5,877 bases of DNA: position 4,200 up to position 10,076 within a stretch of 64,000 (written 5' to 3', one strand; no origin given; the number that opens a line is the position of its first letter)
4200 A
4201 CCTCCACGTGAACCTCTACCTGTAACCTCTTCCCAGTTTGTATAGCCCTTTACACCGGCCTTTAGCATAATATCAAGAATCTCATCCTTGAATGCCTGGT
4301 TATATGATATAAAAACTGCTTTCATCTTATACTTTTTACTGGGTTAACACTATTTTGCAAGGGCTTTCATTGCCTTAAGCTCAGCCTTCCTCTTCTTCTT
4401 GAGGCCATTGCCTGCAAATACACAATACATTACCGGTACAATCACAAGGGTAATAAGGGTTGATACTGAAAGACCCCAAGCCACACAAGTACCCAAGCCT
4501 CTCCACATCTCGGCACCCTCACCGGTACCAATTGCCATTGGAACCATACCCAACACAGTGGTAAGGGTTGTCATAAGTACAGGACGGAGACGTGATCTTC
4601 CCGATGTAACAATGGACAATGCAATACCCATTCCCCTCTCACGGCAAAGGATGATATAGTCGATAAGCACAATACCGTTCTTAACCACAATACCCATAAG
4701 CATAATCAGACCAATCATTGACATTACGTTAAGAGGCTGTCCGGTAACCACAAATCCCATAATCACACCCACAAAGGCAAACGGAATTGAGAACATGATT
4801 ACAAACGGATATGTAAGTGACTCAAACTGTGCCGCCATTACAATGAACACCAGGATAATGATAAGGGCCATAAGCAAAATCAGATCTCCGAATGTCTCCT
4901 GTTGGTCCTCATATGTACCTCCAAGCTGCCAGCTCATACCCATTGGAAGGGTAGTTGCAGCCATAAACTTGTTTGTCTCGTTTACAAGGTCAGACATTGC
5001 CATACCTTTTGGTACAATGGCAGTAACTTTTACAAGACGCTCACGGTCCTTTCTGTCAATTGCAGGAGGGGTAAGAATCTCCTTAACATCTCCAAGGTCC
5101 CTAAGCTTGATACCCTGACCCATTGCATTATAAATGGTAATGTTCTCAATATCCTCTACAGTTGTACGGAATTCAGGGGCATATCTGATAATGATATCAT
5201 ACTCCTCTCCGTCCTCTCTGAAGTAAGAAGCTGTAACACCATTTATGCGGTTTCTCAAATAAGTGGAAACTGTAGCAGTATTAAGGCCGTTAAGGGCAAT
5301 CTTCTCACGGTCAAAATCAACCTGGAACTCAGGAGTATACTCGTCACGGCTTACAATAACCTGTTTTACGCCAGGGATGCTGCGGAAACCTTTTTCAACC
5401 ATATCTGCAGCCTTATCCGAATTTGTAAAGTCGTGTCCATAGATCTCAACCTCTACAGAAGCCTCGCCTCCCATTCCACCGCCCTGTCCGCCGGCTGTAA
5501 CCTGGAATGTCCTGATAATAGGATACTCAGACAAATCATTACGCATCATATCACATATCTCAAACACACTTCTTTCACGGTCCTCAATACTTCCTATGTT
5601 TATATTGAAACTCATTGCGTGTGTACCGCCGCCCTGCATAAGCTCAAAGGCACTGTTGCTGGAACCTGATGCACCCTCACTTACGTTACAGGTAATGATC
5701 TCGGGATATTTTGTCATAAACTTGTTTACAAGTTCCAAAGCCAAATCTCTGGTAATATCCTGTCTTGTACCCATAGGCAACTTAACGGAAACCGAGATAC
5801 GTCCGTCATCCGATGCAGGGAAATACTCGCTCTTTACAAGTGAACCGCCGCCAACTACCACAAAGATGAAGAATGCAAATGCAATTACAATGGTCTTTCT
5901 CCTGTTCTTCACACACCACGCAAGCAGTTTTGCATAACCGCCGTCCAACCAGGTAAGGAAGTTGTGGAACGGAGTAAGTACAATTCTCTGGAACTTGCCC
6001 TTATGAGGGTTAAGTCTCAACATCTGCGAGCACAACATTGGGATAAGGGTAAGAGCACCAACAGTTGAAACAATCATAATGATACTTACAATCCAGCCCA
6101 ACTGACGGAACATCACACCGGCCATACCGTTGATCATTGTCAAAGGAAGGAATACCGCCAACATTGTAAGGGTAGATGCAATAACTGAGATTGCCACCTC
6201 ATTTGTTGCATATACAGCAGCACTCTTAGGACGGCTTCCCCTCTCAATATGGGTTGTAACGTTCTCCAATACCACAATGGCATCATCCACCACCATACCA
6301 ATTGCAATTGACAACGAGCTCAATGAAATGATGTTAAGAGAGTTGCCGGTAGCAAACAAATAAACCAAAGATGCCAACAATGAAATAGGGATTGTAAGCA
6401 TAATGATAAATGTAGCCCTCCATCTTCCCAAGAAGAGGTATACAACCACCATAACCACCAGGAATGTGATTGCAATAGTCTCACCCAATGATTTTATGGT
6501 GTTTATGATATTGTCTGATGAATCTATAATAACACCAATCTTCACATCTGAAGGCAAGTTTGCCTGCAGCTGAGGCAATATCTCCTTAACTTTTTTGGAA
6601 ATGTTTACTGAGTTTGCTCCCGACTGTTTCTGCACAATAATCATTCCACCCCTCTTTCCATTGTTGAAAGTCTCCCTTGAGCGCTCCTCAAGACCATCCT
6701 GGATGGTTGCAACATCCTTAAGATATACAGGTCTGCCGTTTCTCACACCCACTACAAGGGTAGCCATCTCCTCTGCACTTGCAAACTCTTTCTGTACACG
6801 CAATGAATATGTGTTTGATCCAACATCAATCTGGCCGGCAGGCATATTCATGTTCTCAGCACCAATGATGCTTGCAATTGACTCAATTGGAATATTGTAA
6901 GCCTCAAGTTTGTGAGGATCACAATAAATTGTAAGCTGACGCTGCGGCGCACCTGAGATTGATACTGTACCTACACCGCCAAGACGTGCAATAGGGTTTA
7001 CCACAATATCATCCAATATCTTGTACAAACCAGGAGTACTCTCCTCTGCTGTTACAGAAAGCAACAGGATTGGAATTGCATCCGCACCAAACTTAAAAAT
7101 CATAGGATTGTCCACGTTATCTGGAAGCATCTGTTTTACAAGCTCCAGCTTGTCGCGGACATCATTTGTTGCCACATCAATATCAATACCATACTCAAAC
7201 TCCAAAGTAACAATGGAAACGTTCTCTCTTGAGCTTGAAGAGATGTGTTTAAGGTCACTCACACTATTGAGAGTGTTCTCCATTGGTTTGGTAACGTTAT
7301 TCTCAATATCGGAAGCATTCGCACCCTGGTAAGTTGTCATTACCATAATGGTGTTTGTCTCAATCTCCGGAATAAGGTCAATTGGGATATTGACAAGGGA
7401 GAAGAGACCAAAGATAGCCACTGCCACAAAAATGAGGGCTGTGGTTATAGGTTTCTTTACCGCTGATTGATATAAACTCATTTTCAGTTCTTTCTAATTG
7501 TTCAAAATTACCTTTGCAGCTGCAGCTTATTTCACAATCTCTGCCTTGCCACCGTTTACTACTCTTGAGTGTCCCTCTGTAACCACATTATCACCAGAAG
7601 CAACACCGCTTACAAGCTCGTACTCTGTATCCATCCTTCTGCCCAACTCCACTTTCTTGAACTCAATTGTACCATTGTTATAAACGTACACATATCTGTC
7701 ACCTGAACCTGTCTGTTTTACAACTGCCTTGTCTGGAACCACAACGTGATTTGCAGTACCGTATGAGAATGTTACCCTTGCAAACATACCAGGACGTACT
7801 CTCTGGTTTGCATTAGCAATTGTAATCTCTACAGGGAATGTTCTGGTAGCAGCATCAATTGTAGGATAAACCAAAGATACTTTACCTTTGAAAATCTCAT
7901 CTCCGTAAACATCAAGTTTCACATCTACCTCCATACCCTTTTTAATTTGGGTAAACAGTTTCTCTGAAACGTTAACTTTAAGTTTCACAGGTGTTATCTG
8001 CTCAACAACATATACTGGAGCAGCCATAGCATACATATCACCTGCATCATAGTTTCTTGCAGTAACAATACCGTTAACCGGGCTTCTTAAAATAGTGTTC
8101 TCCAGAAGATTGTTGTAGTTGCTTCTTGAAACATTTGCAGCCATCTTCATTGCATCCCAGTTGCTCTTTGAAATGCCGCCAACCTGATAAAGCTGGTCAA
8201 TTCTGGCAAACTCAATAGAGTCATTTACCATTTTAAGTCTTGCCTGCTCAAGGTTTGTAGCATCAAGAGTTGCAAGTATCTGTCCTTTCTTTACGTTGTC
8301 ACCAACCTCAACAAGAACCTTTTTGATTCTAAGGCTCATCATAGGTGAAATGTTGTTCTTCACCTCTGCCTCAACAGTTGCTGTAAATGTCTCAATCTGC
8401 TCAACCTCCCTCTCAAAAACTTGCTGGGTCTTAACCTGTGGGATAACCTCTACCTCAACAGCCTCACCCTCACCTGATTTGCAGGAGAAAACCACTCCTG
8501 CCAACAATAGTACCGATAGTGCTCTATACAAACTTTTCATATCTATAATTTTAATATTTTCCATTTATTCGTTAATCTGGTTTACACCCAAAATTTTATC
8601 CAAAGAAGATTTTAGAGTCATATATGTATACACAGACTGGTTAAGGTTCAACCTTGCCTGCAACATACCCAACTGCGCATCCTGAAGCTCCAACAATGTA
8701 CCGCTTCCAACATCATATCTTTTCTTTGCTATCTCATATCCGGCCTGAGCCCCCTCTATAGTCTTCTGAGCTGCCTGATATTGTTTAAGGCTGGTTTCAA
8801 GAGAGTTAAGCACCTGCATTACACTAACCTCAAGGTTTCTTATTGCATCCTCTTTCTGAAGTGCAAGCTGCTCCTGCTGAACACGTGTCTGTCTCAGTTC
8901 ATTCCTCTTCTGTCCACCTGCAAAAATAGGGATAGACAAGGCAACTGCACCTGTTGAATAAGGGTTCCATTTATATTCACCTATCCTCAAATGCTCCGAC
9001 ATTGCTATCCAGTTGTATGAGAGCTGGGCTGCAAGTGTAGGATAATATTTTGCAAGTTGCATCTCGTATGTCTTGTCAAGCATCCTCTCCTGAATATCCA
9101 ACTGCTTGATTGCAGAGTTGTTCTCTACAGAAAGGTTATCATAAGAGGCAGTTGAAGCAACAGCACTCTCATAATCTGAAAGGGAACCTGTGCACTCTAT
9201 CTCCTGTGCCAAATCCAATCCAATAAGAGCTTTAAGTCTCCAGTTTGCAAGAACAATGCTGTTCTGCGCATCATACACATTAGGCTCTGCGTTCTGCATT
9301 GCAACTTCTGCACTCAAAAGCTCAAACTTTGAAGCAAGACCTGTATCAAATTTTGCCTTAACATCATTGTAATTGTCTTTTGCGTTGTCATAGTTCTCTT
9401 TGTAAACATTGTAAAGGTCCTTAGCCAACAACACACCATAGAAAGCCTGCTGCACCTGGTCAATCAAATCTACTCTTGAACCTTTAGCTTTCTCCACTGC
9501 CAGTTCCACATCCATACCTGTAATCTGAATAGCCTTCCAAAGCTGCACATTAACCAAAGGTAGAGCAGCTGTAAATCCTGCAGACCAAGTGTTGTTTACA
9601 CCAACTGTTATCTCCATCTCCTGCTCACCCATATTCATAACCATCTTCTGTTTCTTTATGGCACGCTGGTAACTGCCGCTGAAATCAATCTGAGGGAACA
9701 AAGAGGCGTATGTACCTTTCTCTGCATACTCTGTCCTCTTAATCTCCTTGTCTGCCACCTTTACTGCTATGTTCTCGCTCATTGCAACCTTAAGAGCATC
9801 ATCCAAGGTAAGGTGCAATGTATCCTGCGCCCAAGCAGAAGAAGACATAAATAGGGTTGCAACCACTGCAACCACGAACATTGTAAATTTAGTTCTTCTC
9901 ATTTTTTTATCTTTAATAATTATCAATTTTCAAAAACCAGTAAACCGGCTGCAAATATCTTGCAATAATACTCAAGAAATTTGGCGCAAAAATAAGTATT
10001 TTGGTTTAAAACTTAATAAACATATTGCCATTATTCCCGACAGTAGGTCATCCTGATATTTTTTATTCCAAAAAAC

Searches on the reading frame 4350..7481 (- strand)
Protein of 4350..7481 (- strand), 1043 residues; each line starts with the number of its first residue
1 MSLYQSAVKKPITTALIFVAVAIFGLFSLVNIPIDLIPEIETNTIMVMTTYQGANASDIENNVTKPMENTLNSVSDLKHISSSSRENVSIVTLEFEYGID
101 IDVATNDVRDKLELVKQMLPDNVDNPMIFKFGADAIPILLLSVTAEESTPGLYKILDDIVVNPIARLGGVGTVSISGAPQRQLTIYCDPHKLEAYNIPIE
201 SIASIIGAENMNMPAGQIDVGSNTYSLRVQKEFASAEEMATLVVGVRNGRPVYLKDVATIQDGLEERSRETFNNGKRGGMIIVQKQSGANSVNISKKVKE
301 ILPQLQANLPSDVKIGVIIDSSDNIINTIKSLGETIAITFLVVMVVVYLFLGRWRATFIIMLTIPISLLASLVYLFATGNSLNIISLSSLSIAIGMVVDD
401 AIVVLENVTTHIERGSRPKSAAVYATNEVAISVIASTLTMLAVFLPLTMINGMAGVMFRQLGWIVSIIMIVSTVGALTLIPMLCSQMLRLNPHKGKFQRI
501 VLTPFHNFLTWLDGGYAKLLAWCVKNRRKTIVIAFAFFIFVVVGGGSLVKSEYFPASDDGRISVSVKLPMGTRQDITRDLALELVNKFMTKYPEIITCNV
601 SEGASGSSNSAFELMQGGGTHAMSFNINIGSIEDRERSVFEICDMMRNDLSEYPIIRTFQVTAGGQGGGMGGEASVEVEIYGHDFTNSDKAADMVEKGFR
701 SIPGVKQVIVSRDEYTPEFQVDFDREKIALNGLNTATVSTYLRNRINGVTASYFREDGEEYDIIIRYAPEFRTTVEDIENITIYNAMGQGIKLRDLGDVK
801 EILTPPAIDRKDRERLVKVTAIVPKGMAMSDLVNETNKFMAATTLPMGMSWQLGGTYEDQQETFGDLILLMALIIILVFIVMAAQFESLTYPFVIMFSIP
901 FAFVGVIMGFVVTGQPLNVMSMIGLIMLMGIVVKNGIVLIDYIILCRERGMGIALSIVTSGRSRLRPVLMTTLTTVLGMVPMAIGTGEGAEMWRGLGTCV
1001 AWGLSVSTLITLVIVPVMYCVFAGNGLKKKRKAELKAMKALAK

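Call 26: search_protein_families(library=pfam, proteins=[window:4350-7481:-])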
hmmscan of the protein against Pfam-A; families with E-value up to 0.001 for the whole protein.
window:4350-7481:- (1043 aa): 2 families
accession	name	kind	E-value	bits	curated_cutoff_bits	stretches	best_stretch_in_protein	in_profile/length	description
PF00873.25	ACR_tran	-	3.8e-247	823.2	28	1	4-1022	2-1020/1021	AcrB/AcrD/AcrF family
PF03176.21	MMPL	-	3.5e-13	49.7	20.5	2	296-486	108-301/333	MMPL family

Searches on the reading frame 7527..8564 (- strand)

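Call 25: search_protein_families(library=pfam, proteins=[window:7527-8564:-])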
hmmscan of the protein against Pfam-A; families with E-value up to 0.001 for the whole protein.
window:7527-8564:- (345 aa): 4 families
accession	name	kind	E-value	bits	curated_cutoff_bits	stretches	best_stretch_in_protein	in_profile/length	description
PF16576.10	HlyD_D23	-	1.5e-29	103.2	30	1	69-262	19-214/214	Barrel-sandwich domain of CusB or HlyD membrane-fusion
PF13437.12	HlyD_3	-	3.7e-17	63.4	22.2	1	159-259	2-106/106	HlyD family secretion protein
PF13533.13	Biotin_lipoyl_2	-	8.5e-08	32.3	29.8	1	79-101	10-32/32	Biotin-lipoyl like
PF00364.28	Biotin_lipoyl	-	0.00079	19.7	22.1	0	73-102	5-38/73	Biotin-requiring enzyme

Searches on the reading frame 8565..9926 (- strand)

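Call 26: search_protein_families(library=pfam, proteins=[window:8565-9926:-])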
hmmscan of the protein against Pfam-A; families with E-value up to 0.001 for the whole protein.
window:8565-9926:- (453 aa): 1 family
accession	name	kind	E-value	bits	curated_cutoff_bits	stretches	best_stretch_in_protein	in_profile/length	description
PF02321.23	OEP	-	2.1e-50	171.6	22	2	265-447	7-187/187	Outer membrane efflux protein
